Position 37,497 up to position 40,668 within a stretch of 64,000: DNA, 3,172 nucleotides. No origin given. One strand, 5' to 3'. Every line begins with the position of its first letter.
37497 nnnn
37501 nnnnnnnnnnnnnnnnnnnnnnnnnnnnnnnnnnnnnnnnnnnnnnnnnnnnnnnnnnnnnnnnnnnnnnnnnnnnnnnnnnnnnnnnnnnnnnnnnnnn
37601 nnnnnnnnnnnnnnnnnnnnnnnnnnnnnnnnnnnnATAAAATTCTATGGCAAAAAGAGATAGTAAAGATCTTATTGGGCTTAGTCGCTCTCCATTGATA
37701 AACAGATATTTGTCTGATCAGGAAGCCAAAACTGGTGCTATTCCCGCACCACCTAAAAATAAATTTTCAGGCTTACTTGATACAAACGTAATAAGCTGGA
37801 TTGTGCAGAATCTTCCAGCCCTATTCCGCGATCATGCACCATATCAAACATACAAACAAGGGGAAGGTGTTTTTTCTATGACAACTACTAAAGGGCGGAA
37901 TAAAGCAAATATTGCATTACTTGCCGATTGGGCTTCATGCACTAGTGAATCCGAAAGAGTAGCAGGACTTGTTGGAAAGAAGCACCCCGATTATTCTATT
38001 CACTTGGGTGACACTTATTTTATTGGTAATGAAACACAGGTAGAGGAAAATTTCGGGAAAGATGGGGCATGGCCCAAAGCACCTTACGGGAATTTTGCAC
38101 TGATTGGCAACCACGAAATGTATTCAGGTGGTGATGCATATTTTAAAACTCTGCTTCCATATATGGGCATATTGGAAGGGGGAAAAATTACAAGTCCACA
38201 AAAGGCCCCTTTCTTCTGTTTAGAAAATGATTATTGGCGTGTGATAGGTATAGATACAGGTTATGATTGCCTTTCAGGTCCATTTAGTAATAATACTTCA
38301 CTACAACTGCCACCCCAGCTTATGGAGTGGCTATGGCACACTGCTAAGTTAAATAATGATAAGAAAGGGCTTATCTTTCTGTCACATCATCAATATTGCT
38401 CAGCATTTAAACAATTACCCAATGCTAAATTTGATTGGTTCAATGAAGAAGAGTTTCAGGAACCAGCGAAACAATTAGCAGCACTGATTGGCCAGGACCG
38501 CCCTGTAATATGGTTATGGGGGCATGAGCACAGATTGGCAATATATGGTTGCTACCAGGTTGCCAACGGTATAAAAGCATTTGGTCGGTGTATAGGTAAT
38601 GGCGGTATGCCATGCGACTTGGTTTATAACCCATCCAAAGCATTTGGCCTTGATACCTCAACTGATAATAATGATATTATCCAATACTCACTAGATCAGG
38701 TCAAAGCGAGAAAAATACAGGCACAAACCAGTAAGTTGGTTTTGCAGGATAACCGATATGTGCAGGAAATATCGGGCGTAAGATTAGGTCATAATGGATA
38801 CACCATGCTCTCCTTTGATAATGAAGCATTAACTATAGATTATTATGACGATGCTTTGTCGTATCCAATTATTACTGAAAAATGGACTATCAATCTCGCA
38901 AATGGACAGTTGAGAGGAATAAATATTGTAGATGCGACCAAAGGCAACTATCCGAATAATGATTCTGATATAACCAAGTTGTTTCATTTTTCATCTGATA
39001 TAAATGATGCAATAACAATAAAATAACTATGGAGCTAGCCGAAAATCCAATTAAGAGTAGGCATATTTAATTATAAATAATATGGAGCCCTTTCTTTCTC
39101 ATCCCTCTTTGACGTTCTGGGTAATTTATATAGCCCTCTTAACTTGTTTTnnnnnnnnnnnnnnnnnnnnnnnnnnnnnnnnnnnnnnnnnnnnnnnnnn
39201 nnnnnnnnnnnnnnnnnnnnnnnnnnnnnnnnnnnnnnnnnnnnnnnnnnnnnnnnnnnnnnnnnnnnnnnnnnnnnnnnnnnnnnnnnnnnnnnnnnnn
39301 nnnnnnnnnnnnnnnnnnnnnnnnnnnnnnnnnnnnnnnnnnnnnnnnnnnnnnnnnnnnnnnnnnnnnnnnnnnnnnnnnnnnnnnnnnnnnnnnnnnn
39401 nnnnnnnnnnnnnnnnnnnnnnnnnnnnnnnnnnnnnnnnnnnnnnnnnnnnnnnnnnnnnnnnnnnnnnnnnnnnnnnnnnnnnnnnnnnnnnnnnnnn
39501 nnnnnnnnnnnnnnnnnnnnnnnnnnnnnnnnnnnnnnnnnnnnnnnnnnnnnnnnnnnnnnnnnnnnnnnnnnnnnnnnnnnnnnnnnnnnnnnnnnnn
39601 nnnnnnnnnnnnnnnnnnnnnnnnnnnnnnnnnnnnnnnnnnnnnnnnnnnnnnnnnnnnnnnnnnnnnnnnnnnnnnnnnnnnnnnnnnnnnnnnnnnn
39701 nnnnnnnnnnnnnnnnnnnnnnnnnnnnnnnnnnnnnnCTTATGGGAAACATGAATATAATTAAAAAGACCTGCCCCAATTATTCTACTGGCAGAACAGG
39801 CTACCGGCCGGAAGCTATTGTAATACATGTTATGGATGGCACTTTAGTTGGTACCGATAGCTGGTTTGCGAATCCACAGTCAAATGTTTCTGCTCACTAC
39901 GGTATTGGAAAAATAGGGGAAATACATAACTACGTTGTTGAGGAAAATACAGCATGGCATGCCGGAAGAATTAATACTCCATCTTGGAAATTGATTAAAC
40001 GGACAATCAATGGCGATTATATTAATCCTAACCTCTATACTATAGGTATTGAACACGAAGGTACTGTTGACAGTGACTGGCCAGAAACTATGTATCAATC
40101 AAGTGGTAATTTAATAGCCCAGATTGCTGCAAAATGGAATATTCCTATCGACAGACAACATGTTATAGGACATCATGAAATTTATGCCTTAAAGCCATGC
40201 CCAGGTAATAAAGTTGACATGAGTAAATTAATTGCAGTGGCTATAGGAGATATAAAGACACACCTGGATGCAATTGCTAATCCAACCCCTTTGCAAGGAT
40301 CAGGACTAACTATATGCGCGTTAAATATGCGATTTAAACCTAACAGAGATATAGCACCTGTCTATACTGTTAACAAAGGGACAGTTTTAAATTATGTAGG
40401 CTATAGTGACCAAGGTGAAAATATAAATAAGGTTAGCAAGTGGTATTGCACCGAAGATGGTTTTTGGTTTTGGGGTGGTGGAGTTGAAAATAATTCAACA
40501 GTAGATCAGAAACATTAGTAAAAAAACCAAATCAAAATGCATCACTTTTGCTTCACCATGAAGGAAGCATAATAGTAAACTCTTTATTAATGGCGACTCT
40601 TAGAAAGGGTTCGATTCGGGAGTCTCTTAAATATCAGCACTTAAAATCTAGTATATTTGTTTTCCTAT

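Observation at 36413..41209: Tight same-strand cluster of M19 dipeptidase, metallophosphoesterase, multi-TM protein, SH3-tailed MurNAc-L-Ala amidase and a small unknown: candidate undescribed cell-wall-directed module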

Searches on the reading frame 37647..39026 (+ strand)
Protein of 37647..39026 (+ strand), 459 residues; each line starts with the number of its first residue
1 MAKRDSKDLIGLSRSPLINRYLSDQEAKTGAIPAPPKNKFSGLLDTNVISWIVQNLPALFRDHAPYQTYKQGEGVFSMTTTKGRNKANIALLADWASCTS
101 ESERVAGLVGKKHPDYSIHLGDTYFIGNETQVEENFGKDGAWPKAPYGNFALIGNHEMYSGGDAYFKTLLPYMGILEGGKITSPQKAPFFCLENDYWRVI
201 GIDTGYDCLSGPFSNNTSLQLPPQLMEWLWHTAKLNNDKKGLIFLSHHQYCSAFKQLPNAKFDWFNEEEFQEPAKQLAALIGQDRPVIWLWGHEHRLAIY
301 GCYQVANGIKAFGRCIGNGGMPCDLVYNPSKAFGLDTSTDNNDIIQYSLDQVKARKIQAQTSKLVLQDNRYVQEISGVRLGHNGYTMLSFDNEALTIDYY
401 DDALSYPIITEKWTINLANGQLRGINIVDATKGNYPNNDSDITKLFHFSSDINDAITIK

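Call 4: search_protein_families(library=pfam, proteins=[window:37647-39026:+], max_evalue=0.1)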
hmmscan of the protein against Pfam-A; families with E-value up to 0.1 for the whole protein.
window:37647-39026:+ (459 aa): 1 family
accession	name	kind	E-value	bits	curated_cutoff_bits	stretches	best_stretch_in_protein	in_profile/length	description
PF00149.33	Metallophos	-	2.4e-07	31.8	21.5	1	88-296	2-190/191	Calcineurin-like phosphoesterase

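Call 5: search_protein_families(library=padloc, proteins=[window:37647-39026:+], max_evalue=0.1)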
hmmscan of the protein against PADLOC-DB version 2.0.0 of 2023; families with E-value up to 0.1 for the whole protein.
window:37647-39026:+ (459 aa): 0 families

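Call 6: search_protein_families(library=ncbifam, proteins=[window:37647-39026:+], max_evalue=0.1)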
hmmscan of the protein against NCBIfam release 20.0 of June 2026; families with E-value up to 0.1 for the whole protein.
window:37647-39026:+ (459 aa): 0 families

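Call 8: search_protein_families(library=phrogs, proteins=[window:37647-39026:+], max_evalue=0.01)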
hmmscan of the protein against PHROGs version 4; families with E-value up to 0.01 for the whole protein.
window:37647-39026:+ (459 aa): 1 family
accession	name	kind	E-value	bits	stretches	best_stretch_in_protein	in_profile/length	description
phrog_1649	-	other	3.9e-05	23.5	1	80-300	29-257/308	metallo-phosphoesterase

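Call 78: search_solved_structures(query=window:37647-39026:+, max_evalue=1, show_alignments=1)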
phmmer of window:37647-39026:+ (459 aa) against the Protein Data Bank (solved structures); distinct sequences matched with E-value up to 1: 0.

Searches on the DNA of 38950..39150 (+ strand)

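Call 60: search_rna_families(source=window, start=38950, end=39150, threshold=evalue, max_evalue=0.01, show_alignments=2)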
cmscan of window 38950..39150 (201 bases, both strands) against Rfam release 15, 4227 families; matches with E-value up to 0.01: 1.
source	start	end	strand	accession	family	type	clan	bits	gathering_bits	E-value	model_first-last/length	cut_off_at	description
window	39029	39063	+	RF02914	DUF805b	Cis-reg;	CL00115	38.5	35.6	7.5e-10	1-35/35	no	DUF805b RNA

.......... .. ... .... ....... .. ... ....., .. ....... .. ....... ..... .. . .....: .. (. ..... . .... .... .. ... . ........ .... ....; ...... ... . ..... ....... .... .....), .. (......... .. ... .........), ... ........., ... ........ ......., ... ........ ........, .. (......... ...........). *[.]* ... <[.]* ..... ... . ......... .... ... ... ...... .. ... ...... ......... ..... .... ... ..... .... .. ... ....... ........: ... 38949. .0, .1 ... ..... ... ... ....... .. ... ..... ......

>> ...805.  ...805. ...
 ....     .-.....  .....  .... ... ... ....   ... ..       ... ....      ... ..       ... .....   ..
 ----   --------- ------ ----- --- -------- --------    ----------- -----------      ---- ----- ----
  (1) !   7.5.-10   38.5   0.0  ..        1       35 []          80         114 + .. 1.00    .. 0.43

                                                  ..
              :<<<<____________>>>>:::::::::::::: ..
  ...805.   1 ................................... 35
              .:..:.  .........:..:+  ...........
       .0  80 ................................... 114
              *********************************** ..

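Call 73: build_rna_model(alignment_id=A3, structure=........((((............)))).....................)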
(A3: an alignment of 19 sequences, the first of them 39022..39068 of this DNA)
Model R1 built from alignment A3 (19 sequences, 49 columns); structure: as given.
model positions 40; base pairs 4; branch points 0; effective number of sequences 19; information 1.122 bits per position. Calibrated on 0.2 Mb of random sequence (short: E-values are rough).
structure used (alignment columns):
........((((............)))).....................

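Call 74: search_with_rna_model(model_id=R1, sources=[window, L001, L002, L003, L005, L007, L009, L011, L012, L013, L014, L015, L016, L017, L018, L019, L020, L021, L022, L023, L024, L025, L026, L027, L028, L029, L030, L031, L032, L033, L034, L035, L036, L037, L038, L039, L040, L041, L042, L043, L044, L045, L046, L047, L048, L049, L050, L051, L052, L053, L054, L055, L056, L057, L058, L059, L060, L061, L062, L063, L064, L065, L066, L067, L068, L069, L070, L071, L072, L073, L074, L075, L076, L077, L078, L079, L080, L081, L082, L083, L084, L085, L086, L087, L088, L089, L090, L091, L092, L094], max_evalue=1)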
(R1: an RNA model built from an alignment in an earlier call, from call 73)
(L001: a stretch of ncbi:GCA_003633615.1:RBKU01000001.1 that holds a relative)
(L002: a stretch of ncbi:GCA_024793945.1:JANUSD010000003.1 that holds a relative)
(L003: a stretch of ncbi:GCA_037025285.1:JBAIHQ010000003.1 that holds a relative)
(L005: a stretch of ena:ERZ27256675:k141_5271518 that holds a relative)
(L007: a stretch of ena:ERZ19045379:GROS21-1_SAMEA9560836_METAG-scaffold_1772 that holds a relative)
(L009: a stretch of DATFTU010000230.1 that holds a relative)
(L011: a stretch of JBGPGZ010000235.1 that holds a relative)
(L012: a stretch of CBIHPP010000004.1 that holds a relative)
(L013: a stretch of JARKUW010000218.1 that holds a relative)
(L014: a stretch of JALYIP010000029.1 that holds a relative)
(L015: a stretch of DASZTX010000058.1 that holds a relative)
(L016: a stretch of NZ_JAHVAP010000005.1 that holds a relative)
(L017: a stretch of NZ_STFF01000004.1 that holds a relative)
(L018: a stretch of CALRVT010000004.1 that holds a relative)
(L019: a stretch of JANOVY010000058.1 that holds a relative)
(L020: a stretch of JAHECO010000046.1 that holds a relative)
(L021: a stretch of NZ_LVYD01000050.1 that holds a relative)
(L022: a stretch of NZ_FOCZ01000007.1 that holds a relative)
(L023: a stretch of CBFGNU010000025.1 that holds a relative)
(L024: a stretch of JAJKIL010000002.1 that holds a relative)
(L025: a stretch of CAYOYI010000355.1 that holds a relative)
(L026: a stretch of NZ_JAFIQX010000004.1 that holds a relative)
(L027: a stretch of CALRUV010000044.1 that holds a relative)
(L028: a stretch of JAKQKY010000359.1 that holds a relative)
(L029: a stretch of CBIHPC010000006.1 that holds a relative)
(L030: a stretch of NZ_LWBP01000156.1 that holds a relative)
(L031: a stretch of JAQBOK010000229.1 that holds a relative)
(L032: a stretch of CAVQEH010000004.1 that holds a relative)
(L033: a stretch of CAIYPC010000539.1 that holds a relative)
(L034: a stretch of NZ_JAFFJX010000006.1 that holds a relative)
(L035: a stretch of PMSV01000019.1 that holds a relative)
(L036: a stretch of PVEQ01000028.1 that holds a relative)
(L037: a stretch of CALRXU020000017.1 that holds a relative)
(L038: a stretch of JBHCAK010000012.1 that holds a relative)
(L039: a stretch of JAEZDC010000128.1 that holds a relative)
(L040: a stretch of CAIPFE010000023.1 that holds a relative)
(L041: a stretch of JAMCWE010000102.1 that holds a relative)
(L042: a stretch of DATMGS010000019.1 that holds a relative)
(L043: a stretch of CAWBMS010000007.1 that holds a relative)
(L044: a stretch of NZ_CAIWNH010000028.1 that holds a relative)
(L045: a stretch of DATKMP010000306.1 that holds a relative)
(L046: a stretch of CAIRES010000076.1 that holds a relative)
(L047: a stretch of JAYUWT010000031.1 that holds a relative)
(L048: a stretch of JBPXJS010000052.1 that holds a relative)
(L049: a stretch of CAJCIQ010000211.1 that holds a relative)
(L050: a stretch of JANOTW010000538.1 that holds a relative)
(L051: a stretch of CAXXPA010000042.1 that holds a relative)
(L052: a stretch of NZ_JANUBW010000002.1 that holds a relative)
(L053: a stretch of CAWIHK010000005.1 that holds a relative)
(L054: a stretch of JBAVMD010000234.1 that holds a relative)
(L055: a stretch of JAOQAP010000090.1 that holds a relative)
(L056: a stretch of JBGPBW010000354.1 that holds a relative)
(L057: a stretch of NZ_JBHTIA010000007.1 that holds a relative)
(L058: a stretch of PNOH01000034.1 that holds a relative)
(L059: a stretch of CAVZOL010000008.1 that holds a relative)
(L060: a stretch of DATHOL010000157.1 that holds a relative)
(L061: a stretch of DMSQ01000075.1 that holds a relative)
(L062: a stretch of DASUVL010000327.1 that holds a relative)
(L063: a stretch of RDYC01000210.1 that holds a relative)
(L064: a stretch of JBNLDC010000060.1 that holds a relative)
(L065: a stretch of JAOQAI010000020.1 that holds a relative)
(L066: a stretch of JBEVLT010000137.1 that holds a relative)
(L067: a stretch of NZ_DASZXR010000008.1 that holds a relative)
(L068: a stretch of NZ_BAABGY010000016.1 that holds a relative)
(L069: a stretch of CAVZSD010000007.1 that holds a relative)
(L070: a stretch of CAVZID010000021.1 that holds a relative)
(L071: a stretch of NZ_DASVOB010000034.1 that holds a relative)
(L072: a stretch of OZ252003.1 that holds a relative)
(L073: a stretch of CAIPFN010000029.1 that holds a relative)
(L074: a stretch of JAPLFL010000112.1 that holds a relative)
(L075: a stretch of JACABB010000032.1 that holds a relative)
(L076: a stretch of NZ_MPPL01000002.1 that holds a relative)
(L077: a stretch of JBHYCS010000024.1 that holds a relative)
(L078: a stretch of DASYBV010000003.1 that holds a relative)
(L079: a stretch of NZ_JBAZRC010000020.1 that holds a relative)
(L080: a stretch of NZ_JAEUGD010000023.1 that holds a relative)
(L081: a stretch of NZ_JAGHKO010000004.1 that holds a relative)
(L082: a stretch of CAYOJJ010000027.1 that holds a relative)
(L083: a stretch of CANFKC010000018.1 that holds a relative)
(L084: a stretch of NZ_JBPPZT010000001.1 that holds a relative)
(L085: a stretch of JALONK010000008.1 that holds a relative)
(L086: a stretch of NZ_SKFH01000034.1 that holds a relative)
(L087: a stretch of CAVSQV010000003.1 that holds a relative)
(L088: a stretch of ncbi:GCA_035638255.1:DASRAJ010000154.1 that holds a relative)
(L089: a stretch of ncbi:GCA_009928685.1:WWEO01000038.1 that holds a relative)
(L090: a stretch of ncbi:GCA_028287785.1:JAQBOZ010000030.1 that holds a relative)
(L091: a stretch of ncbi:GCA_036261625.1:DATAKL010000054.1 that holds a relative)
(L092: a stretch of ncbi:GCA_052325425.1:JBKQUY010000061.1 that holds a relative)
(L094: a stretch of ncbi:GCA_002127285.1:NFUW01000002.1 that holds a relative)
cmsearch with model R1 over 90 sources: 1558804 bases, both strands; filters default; matches with E-value up to 1: 32.
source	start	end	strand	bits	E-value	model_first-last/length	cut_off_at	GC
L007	9946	9985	+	52.5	2.6e-12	1-40/40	no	0.38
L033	12769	12809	+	51.9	3.8e-12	1-40/40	no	0.49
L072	9934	9974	+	51.5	5.1e-12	1-40/40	no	0.44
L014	414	453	+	51.3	5.8e-12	1-40/40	no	0.52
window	39026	39065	+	51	7.4e-12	1-40/40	no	0.4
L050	749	788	+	50.9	7.7e-12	1-40/40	no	0.43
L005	9945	9984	+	50.5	9.9e-12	1-40/40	no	0.35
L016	410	449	+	50.4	1.1e-11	1-40/40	no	0.52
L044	5197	5236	+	50.2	1.2e-11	1-40/40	no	0.52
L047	103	142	+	50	1.4e-11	1-40/40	no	0.45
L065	9932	9972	+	49.6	1.8e-11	1-40/40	no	0.51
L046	13547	13587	+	48.9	3.1e-11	1-40/40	no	0.51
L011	4787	4826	+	48.2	4.8e-11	1-40/40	no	0.52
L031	4320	4359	+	44.8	5.3e-10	1-40/40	no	0.55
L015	263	301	+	43.7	1.1e-09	1-40/40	no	0.44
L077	10533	10572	+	43.3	1.5e-09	1-40/40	no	0.43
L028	1804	1843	+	42.9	1.9e-09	1-40/40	no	0.52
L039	12424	12465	+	42.9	1.9e-09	1-40/40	no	0.4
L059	9935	9974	+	42.9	1.9e-09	1-40/40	no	0.5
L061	9937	9978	+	42.6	2.3e-09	1-40/40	no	0.38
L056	1419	1458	+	41.5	5.2e-09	1-40/40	no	0.4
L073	9935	9976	+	41.4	5.3e-09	1-40/40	no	0.52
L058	9937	9978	+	40.9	7.5e-09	1-40/40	no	0.38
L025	4103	4148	+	40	1.5e-08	1-40/40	no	0.46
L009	56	97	+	38.3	4.7e-08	1-40/40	no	0.48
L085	17174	17211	+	37.2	9.9e-08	1-40/40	no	0.37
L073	1344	1385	+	36.4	1.7e-07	1-40/40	no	0.45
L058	2670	2710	+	36.1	2e-07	1-40/40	no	0.41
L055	5159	5196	+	33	1.8e-06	1-40/40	no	0.42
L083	9920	9960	+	24.8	0.00052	1-40/40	no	0.49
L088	16460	16501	+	24.5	0.00062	1-40/40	no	0.38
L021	18307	18322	-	13.9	0.94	7-22/40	no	0.56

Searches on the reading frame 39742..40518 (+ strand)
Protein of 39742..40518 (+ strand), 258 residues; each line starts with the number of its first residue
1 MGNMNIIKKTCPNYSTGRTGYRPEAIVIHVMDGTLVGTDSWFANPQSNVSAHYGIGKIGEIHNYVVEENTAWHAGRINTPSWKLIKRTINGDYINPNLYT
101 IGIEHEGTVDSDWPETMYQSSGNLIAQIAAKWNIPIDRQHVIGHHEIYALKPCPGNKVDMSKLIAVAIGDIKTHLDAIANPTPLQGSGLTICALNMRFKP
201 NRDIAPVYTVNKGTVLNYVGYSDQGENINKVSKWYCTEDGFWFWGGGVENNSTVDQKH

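Call 4: search_protein_families(library=pfam, proteins=[window:39742-40518:+], max_evalue=0.1)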
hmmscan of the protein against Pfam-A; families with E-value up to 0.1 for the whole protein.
window:39742-40518:+ (258 aa): 2 families
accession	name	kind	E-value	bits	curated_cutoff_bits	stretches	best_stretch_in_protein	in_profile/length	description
PF01510.30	Amidase_2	-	1.5e-26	93.7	26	1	21-156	3-131/131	N-acetylmuramoyl-L-alanine amidase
PF08239.17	SH3_3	-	0.017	15.8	27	1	193-237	2-38/54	Bacterial SH3 domain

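Call 5: search_protein_families(library=padloc, proteins=[window:39742-40518:+], max_evalue=0.1)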
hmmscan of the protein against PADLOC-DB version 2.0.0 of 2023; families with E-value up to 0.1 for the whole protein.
window:39742-40518:+ (258 aa): 0 families

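Call 6: search_protein_families(library=ncbifam, proteins=[window:39742-40518:+], max_evalue=0.1)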
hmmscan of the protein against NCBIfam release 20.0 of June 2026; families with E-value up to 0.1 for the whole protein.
window:39742-40518:+ (258 aa): 1 family
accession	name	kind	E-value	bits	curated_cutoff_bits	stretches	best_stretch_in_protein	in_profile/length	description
NF008758.0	PRK11789.1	equivalog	1.1e-13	51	143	1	41-163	67-178/190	1,6-anhydro-N-acetylmuramyl-L-alanine amidase AmpD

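Call 8: search_protein_families(library=phrogs, proteins=[window:39742-40518:+], max_evalue=0.01)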
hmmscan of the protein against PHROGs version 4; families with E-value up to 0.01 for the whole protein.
window:39742-40518:+ (258 aa): 13 families
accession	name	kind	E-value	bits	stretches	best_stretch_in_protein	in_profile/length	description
phrog_19265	-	unknown function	8.6e-22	79.1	1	5-155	6-142/293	-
phrog_833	-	lysis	1.5e-18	68.5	1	12-160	19-154/294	endolysin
phrog_670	-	lysis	7.9e-18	65.6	1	5-166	92-249/596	endolysin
phrog_1794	-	lysis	5.8e-16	59.8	1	4-160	35-185/336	amidase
phrog_1493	-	lysis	3.7e-15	57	1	22-226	33-200/394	endolysin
phrog_14048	-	lysis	6.6e-15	56.6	1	12-78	16-86/305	endolysin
phrog_7698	-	lysis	1.7e-13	52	1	4-163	4-146/316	endolysin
phrog_9611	-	lysis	1.1e-10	42.6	1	22-217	22-193/246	endolysin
phrog_880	-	lysis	8e-09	36.4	1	65-221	237-390/435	endolysin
phrog_3088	-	lysis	3.4e-06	28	1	4-181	2-166/248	amidase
phrog_700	-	lysis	0.00068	20.1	1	19-84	205-270/491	endolysin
phrog_33549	-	unknown function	0.001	20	1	8-141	7-136/137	-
phrog_3393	-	lysis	0.0042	17.9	1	37-143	43-132/342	endolysin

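Call 41: search_solved_structures(query=window:39742-40518:+, max_evalue=0.001, show_alignments=2)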
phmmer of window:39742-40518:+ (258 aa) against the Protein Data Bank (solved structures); distinct sequences matched with E-value up to 0.001: 0.

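Call 99: search_dna_similar(query=window:39742-40518:+, collection=phages, mode=protein, max_evalue=0.00001, max_rows=12)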
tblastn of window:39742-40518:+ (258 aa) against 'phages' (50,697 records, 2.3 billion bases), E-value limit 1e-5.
Records with a match: 123; places in all: 123; records where one place covers at least 80% of the query: 0.
Best place of each record, by identity: <60% 123.
By first word of the organism name: Enterococcus 74; Streptomyces 18; Leuconostoc 10; Curtobacterium 4; Bifidobacterium 4; Streptococcus 2; Latilactobacillus 2; Paenibacillus 2; Microbacterium 2; Lactococcus 2; and 3 more.
By host as written in the record: Enterococcus faecalis 20; Streptomyces griseus ATCC 10137 12; Enterococcus sp. 10; - 9; Enterococcus faecium 5; Bifidobacterium dentium DA811 4; Curtobacterium flaccumfaciens NRRL B-59340 3; Enterococcus mundtii 3; and 36 more.
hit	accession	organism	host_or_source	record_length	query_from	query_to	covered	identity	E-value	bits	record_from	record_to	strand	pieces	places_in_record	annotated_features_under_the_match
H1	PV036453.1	Syntrophomonadaceae phage IMGVR 15540650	Syntrophomonadaceae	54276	4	147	56%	45.1%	1e-29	122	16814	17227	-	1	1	endolysin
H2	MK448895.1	Streptococcus phage Javan274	Streptococcus iniae Si1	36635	24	201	69%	32.6%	9e-9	61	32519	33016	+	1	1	N-acetylmuramoyl-L-alanine amidase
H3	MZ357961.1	Bacillus phage Flasso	Bacillus cereus MCR1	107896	1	164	64%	33.9%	7e-18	89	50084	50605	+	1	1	endolysin | hypothetical protein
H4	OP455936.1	Latilactobacillus phage TMW 1.1386 P1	Latilactobacillus sakei TMW 1.1386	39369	12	183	67%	31.1%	2e-6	54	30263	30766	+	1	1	N-acetylmuramoyl-L-alanine amidase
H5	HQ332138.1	Paenibacillus phage PG1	Paenibacillus glucanolyticus P073A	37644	15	163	58%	35.8%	6e-15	80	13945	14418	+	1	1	N-acetylmuramyl-L-alanine amidase | holin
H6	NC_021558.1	Paenibacillus phage PG1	Paenibacillus glucanolyticus P073A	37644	15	163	58%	35.8%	6e-15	80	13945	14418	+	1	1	N-acetylmuramoyl-L-alanine amidase | holin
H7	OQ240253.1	Latilactobacillus phage TMW 1.706 P1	Latilactobacillus curvatus TMW 1.706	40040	5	169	64%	31.2%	7e-6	53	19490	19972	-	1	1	N-acetylmuramoyl-L-alanine amidase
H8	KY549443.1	Enterococcus phage EFP01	Enterococcus faecium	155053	5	155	59%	33.3%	4e-9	62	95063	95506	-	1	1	putative N-acetylmuramoyl-L-alanine amidase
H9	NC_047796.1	Enterococcus phage EFP01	Enterococcus faecium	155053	5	155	59%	33.3%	4e-9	62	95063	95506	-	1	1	endolysin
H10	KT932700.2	Enterococcus phage vB_EfaP_IME195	Enterococcus faecalis 2003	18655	14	167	60%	32.1%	4e-6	53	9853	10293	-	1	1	negative regulator of beta-lactamase expression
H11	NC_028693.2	Enterococcus phage vB_EfaP_IME195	Enterococcus faecalis 2003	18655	14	167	60%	32.1%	4e-6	53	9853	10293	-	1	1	endolysin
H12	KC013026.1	Leuconostoc phage LN25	Leuconostoc mesenteroides LN25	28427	22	167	57%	33.8%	1e-9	64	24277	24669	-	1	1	putative lysin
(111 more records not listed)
